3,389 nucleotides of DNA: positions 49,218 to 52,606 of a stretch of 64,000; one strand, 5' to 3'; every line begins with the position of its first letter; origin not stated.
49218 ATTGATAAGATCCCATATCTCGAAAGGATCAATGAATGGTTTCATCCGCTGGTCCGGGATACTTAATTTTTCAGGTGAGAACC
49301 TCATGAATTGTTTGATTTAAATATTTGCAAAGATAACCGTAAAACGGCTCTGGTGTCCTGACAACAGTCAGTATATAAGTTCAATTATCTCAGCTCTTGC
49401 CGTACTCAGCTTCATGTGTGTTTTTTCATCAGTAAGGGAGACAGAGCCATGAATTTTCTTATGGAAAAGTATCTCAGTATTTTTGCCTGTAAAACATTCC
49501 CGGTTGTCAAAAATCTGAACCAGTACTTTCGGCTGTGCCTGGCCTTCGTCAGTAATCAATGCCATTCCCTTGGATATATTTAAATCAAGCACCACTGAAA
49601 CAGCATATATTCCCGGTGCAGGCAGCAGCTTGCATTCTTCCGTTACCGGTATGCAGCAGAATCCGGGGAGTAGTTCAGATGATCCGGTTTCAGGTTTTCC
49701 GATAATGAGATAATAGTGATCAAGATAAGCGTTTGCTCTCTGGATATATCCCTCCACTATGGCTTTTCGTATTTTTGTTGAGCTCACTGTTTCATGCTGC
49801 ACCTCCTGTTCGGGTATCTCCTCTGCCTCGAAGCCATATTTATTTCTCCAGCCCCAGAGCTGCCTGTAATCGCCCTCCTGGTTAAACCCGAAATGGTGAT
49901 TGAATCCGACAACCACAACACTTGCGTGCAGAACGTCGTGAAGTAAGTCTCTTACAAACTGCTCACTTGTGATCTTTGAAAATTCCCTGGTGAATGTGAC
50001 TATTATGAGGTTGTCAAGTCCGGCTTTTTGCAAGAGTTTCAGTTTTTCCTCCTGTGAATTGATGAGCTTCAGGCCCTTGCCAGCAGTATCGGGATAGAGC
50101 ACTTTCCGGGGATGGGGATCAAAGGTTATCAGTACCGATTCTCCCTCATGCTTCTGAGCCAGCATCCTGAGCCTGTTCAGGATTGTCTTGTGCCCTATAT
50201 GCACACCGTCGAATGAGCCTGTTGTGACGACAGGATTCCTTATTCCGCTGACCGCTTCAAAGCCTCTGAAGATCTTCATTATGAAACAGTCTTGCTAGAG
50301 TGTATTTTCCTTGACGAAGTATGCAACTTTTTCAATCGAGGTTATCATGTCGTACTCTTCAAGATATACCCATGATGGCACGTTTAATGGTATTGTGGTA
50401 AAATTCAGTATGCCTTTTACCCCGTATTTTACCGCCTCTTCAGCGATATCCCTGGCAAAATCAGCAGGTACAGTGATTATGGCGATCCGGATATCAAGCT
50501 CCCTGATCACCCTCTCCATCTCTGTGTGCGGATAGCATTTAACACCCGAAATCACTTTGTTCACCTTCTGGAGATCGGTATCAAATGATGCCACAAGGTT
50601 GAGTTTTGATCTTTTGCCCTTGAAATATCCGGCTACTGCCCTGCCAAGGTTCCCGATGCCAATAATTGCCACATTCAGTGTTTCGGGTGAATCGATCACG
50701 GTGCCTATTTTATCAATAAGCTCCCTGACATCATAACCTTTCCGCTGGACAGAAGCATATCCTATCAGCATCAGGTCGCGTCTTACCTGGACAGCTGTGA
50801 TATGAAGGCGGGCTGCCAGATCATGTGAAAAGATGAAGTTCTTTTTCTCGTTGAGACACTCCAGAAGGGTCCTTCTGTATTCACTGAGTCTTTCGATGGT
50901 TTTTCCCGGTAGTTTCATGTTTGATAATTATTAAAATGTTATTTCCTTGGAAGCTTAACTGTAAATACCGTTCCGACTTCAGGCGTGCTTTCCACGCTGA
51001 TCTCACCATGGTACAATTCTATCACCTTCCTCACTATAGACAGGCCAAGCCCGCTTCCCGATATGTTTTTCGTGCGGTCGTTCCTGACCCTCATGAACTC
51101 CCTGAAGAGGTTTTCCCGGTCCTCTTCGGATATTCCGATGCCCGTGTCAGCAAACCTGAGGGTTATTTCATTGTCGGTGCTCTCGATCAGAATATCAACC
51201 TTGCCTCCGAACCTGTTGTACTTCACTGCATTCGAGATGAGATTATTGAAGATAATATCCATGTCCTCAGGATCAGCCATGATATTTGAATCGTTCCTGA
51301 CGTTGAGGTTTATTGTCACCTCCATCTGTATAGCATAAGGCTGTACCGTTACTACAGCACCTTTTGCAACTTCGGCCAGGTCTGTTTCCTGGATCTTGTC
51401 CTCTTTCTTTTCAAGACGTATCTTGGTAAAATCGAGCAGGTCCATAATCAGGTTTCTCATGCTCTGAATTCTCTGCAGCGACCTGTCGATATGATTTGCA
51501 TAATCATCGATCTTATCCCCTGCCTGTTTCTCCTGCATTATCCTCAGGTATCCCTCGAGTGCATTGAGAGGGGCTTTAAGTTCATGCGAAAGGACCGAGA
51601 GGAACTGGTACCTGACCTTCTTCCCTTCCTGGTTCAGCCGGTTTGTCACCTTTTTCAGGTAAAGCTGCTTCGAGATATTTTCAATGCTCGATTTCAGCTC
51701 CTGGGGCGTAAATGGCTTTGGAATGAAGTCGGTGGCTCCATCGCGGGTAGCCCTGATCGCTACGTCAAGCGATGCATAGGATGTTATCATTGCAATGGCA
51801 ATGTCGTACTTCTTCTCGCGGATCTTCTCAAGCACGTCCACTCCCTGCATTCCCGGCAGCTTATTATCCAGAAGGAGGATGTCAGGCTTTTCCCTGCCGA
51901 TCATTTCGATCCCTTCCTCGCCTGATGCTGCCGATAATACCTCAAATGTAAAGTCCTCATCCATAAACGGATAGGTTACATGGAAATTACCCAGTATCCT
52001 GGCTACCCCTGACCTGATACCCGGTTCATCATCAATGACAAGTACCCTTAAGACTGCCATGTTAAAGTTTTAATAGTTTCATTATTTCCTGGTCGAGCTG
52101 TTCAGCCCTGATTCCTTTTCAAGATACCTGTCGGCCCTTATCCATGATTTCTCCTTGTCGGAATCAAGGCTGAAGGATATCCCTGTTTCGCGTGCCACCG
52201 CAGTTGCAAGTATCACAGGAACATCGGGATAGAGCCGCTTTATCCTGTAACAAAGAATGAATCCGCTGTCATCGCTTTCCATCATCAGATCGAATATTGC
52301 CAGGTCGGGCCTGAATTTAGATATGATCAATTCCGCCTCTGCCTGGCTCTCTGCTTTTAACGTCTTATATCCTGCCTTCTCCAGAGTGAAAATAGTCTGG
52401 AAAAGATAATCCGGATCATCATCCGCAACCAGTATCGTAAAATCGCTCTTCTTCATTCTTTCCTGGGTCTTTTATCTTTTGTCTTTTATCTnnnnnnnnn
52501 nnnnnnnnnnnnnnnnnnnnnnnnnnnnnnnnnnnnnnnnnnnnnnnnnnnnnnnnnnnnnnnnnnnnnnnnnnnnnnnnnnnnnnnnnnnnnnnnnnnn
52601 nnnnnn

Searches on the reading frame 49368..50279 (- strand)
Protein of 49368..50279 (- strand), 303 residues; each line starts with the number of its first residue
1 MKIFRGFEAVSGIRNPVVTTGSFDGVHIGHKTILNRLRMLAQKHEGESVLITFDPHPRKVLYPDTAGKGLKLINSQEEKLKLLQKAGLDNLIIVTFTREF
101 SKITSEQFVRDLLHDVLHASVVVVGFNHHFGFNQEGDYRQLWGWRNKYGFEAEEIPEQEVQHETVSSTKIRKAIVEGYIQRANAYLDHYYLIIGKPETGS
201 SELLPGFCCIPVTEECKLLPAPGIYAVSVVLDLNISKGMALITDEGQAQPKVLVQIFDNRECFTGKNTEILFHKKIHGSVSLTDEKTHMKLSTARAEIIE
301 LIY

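Call 46: search_protein_families(library=ncbifam, proteins=[window:49368-50279:-], max_evalue=0.00001)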
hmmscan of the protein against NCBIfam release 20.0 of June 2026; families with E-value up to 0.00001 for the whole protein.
window:49368-50279:- (303 aa): 10 families
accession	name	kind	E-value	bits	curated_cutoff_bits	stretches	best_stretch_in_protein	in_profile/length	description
NF004160.0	PRK05627.1-3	equivalog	3.5e-50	170.5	295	1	13-234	14-238/325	bifunctional riboflavin kinase/FAD synthetase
NF004162.0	PRK05627.1-5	equivalog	1.1e-48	166.2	241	1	17-277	16-273/304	bifunctional riboflavin kinase/FAD synthetase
NF004159.0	PRK05627.1-2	equivalog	3e-46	158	306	1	1-278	2-282/326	bifunctional riboflavin kinase/FAD synthetase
NF004163.0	PRK05627.1-6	equivalog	1.6e-43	149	315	1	1-278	1-282/313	bifunctional riboflavin kinase/FAD synthetase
TIGR00083.1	ribF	equivalog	7.2e-36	124.1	184.35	1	18-277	2-263/290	riboflavin biosynthesis protein RibF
NF004161.0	PRK05627.1-4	equivalog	8.1e-36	123.6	461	1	16-277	20-285/324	bifunctional riboflavin kinase/FAD synthetase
NF004158.0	PRK05627.1-1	equivalog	2.6e-35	122.2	396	1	15-279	17-280/304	bifunctional riboflavin kinase/FAD synthetase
NF045965.1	RibF_rel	equivalog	7.3e-25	87.9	200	1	8-280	6-259/279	FAD synthase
NF005518.0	PRK07143.1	equivalog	4.2e-21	75.6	232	1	9-281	10-256/281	hypothetical protein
TIGR00125.1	cyt_tran_rel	domain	7.8e-07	29.2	27.7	1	17-86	2-59/65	adenylyltransferase/cytidyltransferase family protein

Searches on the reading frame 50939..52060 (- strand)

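Call 47: search_protein_families(library=ncbifam, proteins=[window:50939-52060:-], max_evalue=0.00001)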
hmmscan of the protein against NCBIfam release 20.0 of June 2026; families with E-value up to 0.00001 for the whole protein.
window:50939-52060:- (373 aa): 157 families (the best 25 are shown)
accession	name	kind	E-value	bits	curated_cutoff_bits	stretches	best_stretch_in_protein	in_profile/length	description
NF046044.1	PnpS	equivalog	1.1e-51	176.1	400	1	146-371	166-390/390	two-component system histidine kinase PnpS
TIGR02966.1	phoR_proteo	equivalog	3.8e-50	170.8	334.2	1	145-370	109-333/333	phosphate regulon sensor histidine kinase PhoR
NF041947.1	LuxQ_Vibrio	equivalog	4.6e-46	157.1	1200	2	145-371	467-695/843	quorum-sensing autoinducer 2 sensor kinase/phosphatase LuxQ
TIGR02956.1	TMAO_torS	equivalog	2e-45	155.3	676.5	1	147-371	461-681/967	TMAO reductase system sensor histidine kinase/response regulator TorS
NF047465.1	hybrid_HK_LvrA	exception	4.9e-45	153.8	1200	2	38-282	490-728/819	hybrid histidine kinase/response regulator LvrA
NF041832.1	near_NosP_CTERM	subfamily_domain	2.4e-44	151.9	400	2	150-372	7-225/370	NahK/ErcS family hybrid sensor histidine kinase/response regulator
NF047874.1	MASE3_PAS_HK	subfamily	4.1e-44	151.4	560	1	126-372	372-625/655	MASE3 domain-containing sensor histidine kinase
NF008318.0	PRK11107.1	equivalog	3.1e-43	148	890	2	141-370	284-516/920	two-component sensor histidine kinase BarA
NF041735.1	hist_kin_RppB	equivalog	1.3e-41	142.9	400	1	151-371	217-438/438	two-component system sensor histidine kinase RppB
NF008099.0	PRK10841.1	equivalog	8e-41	139.7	920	2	148-371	468-689/949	two-component system sensor histidine kinase RcsC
NF038297.2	hybrid_HK_HrmK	equivalog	1.1e-40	140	725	1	137-372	222-457/607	hybrid histidine kinase/response regulator HrmK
NF008302.0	PRK11091.1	equivalog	1.1e-39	136.3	838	2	139-370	273-503/779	aerobic respiration two-component sensor histidine kinase ArcB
NF011874.0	PRK15347.1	equivalog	1.7e-39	135.6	852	2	150-371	398-613/921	two component system sensor kinase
NF033092.0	HK_WalK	equivalog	8.7e-39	133.6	725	1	135-371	359-593/594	cell wall metabolism sensor histidine kinase WalK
NF041880.1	EPS_EpsF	equivalog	2.8e-37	128.4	900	2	150-371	274-492/492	response regulator EpsF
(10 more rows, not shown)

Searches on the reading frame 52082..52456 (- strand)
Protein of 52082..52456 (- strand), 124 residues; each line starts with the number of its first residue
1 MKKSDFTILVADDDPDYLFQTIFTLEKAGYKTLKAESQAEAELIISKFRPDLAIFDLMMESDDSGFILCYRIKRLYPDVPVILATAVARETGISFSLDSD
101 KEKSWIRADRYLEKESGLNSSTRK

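Call 47: search_protein_families(library=ncbifam, proteins=[window:52082-52456:-], max_evalue=0.00001)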
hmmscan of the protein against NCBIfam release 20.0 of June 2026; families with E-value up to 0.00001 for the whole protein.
window:52082-52456:- (124 aa): 21 families
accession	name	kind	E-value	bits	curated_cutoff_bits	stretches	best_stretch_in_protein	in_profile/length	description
TIGR02154.1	PhoB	equivalog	1.4e-10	40.9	296.2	1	7-92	4-90/226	phosphate regulon transcriptional regulator PhoB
NF011695.0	PRK15115.1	equivalog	2.1e-09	36.7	763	1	2-87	3-87/445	two-component system response regulator GlrR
NF040534.1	resp_reg_YycF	equivalog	3.3e-08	33.1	340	1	7-91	2-84/231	response regulator YycF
NF045944.1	ResRegRpaBCyano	equivalog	3.6e-08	33.1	330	1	9-88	1-78/229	response regulator transcription factor RpaB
NF010076.0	PRK13557.1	subfamily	4.2e-08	32.1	631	1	3-90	413-501/540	histidine kinase famiy protein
NF007982.1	PRK10710.1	equivalog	4.5e-08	32.9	380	1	4-91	6-91/235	envelope stress response regulator BaeR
NF045505.1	RR_RssB_Pseudo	equivalog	6.8e-08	31.9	700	1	1-86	1-85/394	two-component system response regulator RssB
TIGR03787.1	marine_sort_RR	equivalog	8.1e-08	32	335.7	1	22-91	17-87/227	proteobacterial dedicated sortase system response regulator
NF033120.0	vanR_FM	exception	9.1e-08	32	460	1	5-88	3-84/231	vancomycin resistance response regulator transcription factor, VanR-F/VanR-M family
NF040689.1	MtrAB_MtrA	equivalog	1.3e-07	31.2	300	1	8-99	1-90/219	MtrAB system response regulator MtrA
NF053854.1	RespRegPhoBBctds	equivalog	1.4e-07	31.1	270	1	8-92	1-85/225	two-component system response regulator PhoB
NF008296.0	PRK11083.1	equivalog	2.6e-07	30.3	273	1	7-90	5-86/228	two-component system response regulator CreB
NF007005.1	PRK09468.1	equivalog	3.3e-07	30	331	1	7-92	5-89/237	osmolarity response regulator transcription factor OmpR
TIGR01818.1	ntrC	equivalog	3.5e-07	29.4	558.6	1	8-87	1-79/463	nitrogen regulation protein NR(I)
NF045717.1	DVU0259_DivK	exception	6.3e-07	29.6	160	1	7-86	4-84/117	DVU0259 family response regulator domain-containing protein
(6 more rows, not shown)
